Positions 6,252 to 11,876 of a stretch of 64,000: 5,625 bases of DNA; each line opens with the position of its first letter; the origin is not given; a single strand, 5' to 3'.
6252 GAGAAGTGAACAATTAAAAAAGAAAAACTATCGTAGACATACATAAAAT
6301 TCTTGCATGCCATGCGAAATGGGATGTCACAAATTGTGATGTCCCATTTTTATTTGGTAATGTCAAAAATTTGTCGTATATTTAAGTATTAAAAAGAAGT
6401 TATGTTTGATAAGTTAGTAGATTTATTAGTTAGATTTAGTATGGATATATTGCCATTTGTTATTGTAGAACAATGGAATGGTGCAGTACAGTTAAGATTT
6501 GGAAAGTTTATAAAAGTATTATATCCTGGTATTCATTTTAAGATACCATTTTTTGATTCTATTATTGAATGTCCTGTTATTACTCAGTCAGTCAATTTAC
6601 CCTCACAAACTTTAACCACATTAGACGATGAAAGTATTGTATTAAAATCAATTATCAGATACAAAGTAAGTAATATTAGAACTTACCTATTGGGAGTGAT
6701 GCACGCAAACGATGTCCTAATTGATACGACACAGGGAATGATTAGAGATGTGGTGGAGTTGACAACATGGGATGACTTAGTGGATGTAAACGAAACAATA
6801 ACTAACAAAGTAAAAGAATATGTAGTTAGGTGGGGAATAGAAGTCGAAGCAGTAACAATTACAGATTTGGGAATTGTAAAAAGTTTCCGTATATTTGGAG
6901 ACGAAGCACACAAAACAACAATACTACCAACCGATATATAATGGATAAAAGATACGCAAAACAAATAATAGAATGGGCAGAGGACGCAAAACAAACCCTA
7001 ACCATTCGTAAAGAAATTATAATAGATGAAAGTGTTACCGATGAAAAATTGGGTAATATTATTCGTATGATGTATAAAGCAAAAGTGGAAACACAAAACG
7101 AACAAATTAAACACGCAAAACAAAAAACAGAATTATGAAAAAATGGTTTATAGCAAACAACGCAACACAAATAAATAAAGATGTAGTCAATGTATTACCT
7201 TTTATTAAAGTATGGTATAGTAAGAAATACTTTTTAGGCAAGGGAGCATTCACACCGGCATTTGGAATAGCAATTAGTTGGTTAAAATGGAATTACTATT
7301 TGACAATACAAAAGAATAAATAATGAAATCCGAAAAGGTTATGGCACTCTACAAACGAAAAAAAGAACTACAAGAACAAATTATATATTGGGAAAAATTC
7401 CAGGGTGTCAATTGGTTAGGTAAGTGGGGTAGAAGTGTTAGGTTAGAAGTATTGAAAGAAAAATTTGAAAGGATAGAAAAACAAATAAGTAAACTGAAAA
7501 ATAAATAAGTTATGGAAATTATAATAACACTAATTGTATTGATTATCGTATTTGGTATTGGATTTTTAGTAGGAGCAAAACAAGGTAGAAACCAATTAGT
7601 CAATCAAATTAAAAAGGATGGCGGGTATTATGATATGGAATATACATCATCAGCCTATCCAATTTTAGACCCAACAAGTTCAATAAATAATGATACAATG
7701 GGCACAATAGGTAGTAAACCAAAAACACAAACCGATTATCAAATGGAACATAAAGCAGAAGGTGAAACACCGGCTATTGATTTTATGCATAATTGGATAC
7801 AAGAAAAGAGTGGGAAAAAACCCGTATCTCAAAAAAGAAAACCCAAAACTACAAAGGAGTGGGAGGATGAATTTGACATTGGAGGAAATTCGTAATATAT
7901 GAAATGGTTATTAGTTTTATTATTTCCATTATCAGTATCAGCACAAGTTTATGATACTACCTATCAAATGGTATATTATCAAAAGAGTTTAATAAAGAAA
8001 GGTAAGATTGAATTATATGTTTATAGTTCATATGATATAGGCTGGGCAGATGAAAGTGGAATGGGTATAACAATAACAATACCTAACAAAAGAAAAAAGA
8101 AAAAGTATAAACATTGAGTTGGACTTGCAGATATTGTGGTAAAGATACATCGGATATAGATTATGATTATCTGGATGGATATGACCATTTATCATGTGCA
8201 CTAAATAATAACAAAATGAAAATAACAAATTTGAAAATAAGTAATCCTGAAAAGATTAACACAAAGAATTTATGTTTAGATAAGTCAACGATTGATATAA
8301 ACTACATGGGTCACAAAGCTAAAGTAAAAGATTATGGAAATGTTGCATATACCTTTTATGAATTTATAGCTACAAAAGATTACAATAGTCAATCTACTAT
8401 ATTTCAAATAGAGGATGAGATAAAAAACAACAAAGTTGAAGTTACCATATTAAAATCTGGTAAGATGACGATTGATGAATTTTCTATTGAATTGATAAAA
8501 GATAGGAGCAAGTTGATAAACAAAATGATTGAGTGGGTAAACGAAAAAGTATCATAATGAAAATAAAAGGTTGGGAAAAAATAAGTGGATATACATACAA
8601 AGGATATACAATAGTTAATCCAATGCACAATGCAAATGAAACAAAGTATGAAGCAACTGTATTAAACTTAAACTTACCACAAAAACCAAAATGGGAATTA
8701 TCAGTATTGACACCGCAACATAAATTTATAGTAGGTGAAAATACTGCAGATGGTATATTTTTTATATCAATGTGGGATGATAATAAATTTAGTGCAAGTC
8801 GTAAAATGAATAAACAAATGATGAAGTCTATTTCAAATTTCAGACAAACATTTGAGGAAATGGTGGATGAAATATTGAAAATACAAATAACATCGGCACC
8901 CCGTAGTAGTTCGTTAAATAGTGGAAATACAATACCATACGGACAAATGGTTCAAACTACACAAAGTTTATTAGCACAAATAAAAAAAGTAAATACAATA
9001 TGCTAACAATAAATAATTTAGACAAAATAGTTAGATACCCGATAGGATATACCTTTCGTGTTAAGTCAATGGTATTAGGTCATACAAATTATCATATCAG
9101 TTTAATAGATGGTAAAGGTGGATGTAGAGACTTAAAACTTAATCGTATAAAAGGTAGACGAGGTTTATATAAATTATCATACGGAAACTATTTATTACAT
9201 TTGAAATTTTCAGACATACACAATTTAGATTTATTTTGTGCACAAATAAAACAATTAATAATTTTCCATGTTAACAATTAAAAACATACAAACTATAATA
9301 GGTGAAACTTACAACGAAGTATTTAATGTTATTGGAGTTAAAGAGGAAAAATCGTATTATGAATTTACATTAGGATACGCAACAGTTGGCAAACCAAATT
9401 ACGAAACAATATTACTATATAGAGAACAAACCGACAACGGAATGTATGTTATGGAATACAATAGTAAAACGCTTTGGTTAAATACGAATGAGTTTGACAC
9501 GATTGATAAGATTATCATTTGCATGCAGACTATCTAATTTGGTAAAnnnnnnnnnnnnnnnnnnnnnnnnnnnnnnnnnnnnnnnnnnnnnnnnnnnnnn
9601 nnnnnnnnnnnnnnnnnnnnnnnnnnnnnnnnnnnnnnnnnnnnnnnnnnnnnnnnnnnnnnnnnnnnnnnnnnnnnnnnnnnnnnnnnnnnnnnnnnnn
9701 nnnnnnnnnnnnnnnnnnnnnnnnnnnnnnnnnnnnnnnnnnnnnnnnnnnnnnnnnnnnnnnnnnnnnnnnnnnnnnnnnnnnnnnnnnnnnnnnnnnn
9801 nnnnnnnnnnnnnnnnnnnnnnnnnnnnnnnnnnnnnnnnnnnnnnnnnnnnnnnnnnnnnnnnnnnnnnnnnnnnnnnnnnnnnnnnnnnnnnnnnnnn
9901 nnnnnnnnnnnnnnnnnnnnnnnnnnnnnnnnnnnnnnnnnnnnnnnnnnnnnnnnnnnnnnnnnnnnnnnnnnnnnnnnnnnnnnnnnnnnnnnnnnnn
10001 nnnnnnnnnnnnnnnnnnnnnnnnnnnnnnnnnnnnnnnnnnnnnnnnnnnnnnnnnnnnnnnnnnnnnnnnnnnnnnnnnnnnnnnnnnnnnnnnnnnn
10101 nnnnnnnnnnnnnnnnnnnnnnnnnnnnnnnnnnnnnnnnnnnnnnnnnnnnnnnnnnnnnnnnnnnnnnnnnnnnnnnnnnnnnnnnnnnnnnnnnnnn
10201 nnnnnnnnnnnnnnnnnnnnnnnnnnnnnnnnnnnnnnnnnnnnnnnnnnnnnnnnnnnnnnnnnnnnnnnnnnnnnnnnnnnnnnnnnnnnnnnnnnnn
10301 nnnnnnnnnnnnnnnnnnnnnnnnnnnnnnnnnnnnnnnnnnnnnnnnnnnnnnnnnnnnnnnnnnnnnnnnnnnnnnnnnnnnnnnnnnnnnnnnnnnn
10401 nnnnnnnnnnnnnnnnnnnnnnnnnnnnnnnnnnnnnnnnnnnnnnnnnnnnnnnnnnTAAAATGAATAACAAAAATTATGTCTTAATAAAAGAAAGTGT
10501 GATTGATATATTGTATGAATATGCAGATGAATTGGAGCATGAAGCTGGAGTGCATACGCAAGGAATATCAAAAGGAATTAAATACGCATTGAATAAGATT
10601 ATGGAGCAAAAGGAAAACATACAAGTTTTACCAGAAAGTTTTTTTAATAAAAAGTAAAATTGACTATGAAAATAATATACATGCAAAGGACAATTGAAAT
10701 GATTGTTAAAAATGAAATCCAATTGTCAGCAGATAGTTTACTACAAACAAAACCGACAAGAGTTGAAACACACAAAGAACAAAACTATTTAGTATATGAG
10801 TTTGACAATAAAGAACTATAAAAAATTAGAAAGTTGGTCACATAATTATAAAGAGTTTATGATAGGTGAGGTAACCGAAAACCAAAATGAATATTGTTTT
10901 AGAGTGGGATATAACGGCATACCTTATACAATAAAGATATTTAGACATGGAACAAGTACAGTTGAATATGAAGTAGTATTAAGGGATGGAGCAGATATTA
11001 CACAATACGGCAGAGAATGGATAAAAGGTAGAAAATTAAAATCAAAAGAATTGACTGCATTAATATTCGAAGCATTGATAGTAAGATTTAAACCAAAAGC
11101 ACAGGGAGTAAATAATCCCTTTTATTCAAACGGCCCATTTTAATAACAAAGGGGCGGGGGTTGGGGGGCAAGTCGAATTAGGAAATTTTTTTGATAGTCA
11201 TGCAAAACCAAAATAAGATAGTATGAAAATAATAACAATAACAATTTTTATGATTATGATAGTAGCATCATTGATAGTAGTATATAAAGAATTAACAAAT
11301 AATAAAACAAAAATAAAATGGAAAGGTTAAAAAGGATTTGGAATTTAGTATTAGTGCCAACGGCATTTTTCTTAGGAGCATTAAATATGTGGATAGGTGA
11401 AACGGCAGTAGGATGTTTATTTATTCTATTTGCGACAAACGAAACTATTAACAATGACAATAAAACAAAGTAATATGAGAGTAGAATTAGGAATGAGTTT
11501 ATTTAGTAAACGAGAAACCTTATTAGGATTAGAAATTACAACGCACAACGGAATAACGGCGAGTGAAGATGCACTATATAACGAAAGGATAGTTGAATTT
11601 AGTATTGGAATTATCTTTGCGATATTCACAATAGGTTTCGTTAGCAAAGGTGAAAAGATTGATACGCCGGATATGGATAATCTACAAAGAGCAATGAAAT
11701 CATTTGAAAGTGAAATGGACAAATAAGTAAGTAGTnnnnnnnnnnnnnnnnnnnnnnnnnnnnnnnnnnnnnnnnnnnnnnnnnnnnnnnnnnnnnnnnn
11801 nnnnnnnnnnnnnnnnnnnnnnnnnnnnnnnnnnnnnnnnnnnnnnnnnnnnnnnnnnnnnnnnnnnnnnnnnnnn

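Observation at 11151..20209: Unique pair of 25-bp GC-rich inverted repeats, facing inward, brackets a 9 kb block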

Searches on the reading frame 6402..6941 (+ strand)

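Call 64: search_protein_families(library=phrogs, proteins=[window:6402-6941:+], max_evalue=0.001)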
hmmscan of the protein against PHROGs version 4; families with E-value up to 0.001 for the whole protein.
window:6402-6941:+ (179 aa): 1 family
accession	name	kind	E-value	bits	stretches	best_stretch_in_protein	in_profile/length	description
phrog_200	-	other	2.8e-08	34.3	1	19-156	101-256/379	lipoprotein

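Call 65: search_protein_families(library=pfam, proteins=[window:6402-6941:+], max_evalue=0.001)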
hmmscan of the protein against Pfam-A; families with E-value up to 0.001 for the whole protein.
window:6402-6941:+ (179 aa): 1 family
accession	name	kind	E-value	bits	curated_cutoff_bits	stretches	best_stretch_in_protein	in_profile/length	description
PF01145.31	Band_7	-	2.1e-22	80.5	23.6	1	21-160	2-149/176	SPFH domain / Band 7 family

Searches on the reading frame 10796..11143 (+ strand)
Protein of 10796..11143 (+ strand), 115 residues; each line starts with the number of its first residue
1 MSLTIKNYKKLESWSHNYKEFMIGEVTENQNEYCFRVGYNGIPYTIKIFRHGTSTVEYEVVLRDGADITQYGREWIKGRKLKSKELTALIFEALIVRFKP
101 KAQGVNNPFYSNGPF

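Call 13: search_protein_families(library=pfam, proteins=[window:10796-11143:+], max_evalue=0.01)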
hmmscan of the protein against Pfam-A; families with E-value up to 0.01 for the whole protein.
window:10796-11143:+ (115 aa): 0 families

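Call 14: search_protein_families(library=phrogs, proteins=[window:10796-11143:+], max_evalue=0.01)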
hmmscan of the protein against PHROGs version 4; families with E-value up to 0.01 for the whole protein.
window:10796-11143:+ (115 aa): 0 families

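Call 102: find_encoding_contigs(protein=window:10796-11143:+, flank=10000, max_places=8)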
Protein window:10796-11143:+ (115 aa): 6 contigs read that carry it; 6 places shown.
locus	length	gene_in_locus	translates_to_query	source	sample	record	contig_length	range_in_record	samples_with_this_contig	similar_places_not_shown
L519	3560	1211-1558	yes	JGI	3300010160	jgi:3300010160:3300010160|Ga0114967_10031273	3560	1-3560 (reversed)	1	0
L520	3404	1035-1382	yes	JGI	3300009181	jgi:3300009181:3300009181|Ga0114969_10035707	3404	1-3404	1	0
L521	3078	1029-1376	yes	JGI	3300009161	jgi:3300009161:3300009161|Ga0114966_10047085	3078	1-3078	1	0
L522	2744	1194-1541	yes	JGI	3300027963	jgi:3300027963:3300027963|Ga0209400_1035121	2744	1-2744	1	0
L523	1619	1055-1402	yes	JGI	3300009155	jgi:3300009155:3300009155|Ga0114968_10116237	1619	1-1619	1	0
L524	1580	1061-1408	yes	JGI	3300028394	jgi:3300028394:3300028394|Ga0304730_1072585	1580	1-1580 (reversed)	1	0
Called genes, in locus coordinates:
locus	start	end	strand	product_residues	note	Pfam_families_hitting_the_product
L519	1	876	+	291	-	?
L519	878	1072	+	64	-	-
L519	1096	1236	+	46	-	-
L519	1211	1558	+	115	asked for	-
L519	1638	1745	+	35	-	-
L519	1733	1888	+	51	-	-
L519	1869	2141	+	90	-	-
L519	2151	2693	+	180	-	-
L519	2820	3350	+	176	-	-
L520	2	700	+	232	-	?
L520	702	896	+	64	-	-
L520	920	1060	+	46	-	-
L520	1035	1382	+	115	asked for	-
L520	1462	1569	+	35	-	-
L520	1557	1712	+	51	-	-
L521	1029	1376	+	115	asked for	-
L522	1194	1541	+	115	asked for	-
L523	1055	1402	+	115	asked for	-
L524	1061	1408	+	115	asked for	-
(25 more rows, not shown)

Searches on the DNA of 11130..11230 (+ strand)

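Call 34: search_dna_similar(query=window:11130-11230:+, collection=phages, mode=distant, max_evalue=10, max_rows=20)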
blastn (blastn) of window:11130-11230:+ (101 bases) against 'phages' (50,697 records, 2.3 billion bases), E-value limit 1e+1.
Records with a match: 14; places in all: 14; records where one place covers at least 80% of the query: 0.
Best place of each record, by identity: 95-99% 5; 80-90% 9.
By first word of the organism name: Aeromonas 7; Klebsiella 4; Stenotrophomonas 2; Streptococcus 1.
By host as written in the record: Klebsiella pneumoniae ATCC 33495 3; Aeromonas sp. 2; Aeromonas salmonicida 2; Stenotrophomonas maltophilia 2; Aeromonas hydrophila 2; Aeromonas hydrophila BIOTECH 10089 1; Klebsiella pneumoniae ATCC 13883 1; Streptococcus pneumoniae 1.
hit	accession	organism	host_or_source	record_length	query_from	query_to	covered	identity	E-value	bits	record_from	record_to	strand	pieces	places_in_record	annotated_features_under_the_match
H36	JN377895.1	Aeromonas phage Aes012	Aeromonas sp.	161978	63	89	27%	88.9%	3e+0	37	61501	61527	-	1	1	putative phage protein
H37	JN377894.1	Aeromonas phage Aes508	Aeromonas salmonicida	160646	63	89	27%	88.9%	3e+0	37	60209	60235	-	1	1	putative phage protein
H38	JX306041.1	Stenotrophomonas phage IME13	Stenotrophomonas maltophilia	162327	63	89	27%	88.9%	3e+0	37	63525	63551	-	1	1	hypothetical protein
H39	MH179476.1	Aeromonas phage 50AhydR13PP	Aeromonas hydrophila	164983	63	89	27%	88.9%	3e+0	37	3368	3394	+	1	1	hypothetical protein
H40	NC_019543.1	Aeromonas phage Aes508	Aeromonas salmonicida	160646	63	89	27%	88.9%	3e+0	37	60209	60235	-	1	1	hypothetical protein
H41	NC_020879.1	Aeromonas phage Aes012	Aeromonas sp.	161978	63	89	27%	88.9%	3e+0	37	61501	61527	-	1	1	hypothetical protein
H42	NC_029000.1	Stenotrophomonas phage IME13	Stenotrophomonas maltophilia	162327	63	89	27%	88.9%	3e+0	37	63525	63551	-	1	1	hypothetical protein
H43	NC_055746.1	Aeromonas phage 50AhydR13PP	Aeromonas hydrophila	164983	63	89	27%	88.9%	3e+0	37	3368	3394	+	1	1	hypothetical protein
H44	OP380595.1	Aeromonas phage avDM3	Aeromonas hydrophila BIOTECH 10089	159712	63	89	27%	88.9%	3e+0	37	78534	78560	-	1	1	hypothetical protein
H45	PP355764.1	Klebsiella phage vB_Kpn_AM_K2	Klebsiella pneumoniae ATCC 33495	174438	59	81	23%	95.7%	9e-1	38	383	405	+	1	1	hypothetical protein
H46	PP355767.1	Klebsiella phage vB_Kpn_AM_K5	Klebsiella pneumoniae ATCC 33495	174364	59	81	23%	95.7%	9e-1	38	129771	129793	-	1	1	hypothetical protein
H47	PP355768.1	Klebsiella phage vB_Kpn_AM_K6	Klebsiella pneumoniae ATCC 33495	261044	59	81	23%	95.7%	9e-1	38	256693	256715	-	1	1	hypothetical protein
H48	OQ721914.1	Klebsiella phage vB_VIPKPNUMC01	Klebsiella pneumoniae ATCC 13883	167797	59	81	23%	95.7%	9e-1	38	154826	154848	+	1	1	tail fiber protein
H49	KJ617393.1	Streptococcus phage SOCP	Streptococcus pneumoniae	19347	71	92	22%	95.5%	3e+0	37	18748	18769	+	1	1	hypothetical protein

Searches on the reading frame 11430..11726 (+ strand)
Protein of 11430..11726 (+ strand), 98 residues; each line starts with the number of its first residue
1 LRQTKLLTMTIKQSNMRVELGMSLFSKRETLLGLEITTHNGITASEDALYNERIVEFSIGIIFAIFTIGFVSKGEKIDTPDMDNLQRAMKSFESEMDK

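Call 65: search_protein_families(library=pfam, proteins=[window:11430-11726:+], max_evalue=0.001)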
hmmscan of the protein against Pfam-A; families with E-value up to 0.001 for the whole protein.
window:11430-11726:+ (98 aa): 0 families
